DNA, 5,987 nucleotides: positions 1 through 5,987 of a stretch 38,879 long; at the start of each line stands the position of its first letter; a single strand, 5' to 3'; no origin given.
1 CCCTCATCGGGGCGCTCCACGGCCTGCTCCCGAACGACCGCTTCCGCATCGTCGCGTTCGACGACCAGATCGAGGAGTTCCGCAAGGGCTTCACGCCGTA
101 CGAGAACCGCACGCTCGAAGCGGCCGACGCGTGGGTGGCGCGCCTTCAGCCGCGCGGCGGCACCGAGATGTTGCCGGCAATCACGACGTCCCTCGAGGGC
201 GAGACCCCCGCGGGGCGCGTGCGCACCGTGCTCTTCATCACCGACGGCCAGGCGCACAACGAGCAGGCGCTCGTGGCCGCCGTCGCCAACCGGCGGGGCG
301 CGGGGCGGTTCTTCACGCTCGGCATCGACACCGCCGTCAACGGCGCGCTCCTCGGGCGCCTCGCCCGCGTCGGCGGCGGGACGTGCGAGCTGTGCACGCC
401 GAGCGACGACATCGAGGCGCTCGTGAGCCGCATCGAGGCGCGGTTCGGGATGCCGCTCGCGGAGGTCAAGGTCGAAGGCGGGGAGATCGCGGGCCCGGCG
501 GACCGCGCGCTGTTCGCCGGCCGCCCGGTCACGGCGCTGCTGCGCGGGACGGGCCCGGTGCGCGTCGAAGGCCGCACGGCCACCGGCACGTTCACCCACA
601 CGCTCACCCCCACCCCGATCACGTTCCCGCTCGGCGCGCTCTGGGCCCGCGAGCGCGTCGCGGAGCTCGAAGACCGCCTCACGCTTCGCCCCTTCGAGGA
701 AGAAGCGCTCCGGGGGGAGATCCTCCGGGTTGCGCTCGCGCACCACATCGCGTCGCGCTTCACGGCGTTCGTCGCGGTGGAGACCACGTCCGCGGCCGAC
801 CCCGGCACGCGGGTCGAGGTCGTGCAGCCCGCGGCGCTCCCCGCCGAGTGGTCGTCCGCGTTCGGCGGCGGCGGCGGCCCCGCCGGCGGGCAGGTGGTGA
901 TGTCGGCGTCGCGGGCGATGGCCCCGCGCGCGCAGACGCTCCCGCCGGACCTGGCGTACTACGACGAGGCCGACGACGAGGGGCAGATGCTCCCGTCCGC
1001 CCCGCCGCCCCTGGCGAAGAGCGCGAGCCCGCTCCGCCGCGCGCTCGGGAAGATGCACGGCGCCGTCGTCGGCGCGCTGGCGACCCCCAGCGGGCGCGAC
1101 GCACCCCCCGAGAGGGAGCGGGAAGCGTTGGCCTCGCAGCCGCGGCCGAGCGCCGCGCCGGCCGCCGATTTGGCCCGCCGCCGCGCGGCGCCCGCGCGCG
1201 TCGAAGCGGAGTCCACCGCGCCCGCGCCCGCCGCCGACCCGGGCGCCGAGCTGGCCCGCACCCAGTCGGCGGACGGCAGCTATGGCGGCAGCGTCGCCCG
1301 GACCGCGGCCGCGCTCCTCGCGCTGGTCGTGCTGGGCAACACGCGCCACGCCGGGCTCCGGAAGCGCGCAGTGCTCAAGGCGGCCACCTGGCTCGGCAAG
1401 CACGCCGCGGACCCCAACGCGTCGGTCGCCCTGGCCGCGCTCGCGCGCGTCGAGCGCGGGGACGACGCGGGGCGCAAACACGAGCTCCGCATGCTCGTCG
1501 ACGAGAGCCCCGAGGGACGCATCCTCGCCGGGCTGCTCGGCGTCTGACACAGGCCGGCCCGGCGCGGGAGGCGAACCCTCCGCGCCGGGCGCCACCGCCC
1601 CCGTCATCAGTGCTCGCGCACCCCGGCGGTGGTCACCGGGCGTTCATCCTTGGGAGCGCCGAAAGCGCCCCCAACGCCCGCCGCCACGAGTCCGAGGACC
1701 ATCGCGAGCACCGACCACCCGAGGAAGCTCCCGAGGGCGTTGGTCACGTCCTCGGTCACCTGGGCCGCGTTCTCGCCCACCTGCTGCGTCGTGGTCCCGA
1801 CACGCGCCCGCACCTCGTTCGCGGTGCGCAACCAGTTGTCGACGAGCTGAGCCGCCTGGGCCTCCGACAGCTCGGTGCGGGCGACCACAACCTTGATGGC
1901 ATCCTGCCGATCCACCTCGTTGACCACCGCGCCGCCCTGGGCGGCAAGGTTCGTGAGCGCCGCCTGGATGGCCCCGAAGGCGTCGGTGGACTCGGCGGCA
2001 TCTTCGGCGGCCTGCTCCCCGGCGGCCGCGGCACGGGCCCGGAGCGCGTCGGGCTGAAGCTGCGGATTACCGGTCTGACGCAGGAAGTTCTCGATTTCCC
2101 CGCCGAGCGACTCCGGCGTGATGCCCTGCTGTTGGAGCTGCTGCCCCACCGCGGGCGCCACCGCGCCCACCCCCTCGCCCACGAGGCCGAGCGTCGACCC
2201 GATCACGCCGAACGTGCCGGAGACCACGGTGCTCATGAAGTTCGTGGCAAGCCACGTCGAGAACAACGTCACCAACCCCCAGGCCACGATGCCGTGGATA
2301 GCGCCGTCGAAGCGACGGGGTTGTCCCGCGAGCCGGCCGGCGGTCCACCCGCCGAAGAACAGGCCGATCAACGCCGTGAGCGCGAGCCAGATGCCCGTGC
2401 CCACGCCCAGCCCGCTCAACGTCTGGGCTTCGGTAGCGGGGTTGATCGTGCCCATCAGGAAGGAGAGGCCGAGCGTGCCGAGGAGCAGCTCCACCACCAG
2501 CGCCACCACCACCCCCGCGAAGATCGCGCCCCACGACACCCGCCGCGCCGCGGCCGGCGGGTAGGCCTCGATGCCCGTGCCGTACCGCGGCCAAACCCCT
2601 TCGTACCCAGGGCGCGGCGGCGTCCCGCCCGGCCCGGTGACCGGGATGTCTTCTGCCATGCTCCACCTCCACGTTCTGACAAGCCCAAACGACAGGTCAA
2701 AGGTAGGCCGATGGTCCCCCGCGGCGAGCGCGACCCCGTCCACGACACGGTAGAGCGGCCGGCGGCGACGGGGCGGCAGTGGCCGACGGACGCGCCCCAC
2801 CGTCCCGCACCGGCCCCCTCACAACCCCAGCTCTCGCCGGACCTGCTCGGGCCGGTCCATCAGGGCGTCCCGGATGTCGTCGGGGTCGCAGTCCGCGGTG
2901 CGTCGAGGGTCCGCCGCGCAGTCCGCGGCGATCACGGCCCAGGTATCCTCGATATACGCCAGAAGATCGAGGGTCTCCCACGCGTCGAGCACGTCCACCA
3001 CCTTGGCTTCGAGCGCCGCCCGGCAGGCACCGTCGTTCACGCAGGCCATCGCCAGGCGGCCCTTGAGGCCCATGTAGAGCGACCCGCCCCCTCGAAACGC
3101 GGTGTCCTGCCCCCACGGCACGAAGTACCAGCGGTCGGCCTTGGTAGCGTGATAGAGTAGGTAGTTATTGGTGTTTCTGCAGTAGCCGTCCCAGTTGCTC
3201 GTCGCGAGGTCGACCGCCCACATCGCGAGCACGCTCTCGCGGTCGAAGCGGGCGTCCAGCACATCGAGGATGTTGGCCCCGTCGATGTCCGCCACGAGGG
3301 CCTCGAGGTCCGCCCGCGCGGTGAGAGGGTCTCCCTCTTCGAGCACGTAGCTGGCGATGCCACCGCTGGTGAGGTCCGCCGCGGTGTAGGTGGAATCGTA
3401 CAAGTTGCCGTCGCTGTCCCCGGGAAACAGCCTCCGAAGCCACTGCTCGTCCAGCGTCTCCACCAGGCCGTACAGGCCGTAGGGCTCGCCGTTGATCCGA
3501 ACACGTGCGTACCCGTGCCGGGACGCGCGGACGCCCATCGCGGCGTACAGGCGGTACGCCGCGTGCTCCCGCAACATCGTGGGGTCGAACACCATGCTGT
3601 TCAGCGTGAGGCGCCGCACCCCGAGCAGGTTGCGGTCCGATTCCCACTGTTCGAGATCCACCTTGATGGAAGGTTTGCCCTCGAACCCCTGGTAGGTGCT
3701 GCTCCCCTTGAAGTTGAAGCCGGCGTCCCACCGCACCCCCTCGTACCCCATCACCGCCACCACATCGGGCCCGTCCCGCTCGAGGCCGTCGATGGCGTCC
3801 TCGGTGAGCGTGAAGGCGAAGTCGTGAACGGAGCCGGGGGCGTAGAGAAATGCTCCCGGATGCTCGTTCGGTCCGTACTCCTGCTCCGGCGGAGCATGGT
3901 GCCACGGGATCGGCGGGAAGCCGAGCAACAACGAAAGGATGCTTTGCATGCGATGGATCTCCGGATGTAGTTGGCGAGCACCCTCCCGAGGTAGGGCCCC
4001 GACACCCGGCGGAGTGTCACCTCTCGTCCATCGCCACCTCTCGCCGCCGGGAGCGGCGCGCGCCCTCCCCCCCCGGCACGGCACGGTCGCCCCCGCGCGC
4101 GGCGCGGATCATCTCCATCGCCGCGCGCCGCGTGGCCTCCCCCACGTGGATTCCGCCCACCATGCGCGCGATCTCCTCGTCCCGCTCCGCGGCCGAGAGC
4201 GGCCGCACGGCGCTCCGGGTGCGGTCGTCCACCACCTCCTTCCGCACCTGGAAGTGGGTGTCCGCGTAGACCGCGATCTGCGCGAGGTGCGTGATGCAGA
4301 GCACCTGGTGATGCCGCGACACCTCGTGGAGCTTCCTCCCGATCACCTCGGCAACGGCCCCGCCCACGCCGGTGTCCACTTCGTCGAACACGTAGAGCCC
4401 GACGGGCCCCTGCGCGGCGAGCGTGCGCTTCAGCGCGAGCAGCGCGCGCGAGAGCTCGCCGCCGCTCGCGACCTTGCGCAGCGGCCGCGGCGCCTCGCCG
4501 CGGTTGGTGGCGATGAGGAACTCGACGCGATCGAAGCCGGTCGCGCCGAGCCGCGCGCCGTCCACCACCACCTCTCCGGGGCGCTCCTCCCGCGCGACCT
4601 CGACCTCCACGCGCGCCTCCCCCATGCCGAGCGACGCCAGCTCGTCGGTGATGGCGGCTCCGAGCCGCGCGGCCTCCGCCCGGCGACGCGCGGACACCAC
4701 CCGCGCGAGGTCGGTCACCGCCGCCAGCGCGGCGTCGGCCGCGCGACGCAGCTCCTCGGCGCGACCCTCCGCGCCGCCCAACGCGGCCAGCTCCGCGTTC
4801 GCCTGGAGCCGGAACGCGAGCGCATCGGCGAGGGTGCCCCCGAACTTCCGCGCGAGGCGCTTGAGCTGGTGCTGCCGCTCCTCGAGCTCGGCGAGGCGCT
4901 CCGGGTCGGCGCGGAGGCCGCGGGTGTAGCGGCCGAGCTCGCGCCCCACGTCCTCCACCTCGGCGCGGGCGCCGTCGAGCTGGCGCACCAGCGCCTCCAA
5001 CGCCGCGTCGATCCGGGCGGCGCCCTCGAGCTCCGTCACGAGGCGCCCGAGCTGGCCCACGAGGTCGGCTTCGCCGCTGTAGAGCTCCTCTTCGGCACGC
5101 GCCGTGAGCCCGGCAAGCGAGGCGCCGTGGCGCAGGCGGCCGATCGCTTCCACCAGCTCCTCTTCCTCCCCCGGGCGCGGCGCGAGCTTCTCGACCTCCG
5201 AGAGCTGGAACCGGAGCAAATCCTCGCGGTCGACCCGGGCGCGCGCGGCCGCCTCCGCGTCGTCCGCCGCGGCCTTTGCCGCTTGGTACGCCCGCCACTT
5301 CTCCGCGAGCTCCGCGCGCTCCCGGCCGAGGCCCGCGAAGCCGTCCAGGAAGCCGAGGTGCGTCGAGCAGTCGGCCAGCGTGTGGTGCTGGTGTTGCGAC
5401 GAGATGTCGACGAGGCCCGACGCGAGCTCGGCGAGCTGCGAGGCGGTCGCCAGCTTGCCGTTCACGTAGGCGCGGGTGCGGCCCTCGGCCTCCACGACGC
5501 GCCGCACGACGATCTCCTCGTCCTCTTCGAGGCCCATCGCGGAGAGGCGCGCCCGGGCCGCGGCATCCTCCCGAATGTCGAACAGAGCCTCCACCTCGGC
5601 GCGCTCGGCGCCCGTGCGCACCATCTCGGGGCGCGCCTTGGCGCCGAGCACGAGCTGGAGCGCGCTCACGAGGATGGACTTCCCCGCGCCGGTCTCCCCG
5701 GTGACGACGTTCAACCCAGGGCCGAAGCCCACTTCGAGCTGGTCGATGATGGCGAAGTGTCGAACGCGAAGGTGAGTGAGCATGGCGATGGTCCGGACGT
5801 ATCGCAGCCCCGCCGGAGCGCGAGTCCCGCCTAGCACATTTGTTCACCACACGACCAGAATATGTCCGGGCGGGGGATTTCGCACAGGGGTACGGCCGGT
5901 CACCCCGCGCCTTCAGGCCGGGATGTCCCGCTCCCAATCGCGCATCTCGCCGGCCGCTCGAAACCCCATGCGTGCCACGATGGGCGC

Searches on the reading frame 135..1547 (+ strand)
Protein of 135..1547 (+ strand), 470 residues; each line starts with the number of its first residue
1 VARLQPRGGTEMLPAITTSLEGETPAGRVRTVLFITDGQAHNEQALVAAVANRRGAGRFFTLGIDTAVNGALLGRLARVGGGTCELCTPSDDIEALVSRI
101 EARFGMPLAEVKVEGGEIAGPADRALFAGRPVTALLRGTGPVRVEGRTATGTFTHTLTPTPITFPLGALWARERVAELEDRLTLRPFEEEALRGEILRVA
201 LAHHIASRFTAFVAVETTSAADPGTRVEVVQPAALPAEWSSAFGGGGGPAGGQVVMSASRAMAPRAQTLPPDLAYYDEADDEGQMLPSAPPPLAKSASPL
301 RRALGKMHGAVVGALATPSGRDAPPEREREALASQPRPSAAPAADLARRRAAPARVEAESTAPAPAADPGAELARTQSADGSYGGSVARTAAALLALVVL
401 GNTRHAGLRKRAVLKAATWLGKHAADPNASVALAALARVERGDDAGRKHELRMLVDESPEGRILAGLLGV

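Call 8: search_protein_families(library=pfam, proteins=[window:135-1547:+], max_evalue=0.001)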
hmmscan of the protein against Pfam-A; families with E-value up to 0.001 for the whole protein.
window:135-1547:+ (470 aa): 1 family
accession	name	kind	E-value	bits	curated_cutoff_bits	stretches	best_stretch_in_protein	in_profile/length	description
PF13768.12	VWA_3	-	2.4e-09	37.9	27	1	3-85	70-154/155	von Willebrand factor type A domain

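Call 44: search_protein_families(library=ncbifam, proteins=[window:135-1547:+], max_evalue=0.01)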
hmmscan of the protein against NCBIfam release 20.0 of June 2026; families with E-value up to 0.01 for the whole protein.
window:135-1547:+ (470 aa): 1 family
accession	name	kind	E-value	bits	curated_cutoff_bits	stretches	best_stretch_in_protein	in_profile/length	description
TIGR03788.1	marine_srt_targ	equivalog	2.8e-34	118.6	551.65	1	2-241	341-594/629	marine proteobacterial sortase target protein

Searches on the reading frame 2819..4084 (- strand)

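Call 8: search_protein_families(library=pfam, proteins=[window:2819-4084:-], max_evalue=0.001)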
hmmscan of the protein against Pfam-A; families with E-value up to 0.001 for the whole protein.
window:2819-4084:- (421 aa): 1 family
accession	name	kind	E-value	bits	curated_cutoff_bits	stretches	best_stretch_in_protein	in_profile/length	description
PF08757.17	CotH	-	1.2e-33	117.5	23.8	1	125-332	3-217/322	CotH kinase protein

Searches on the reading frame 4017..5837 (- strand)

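Call 8: search_protein_families(library=pfam, proteins=[window:4017-5837:-], max_evalue=0.001)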
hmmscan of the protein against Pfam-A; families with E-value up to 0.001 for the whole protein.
window:4017-5837:- (606 aa): 2 families
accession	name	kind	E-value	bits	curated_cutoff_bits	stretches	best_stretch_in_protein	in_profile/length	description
PF02463.25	SMC_N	-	2.2e-20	73.5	40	1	19-533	1-213/220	RecF/RecN/SMC N terminal domain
PF13476.12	AAA_23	-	1.3e-10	42.7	27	1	23-120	2-84/201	AAA domain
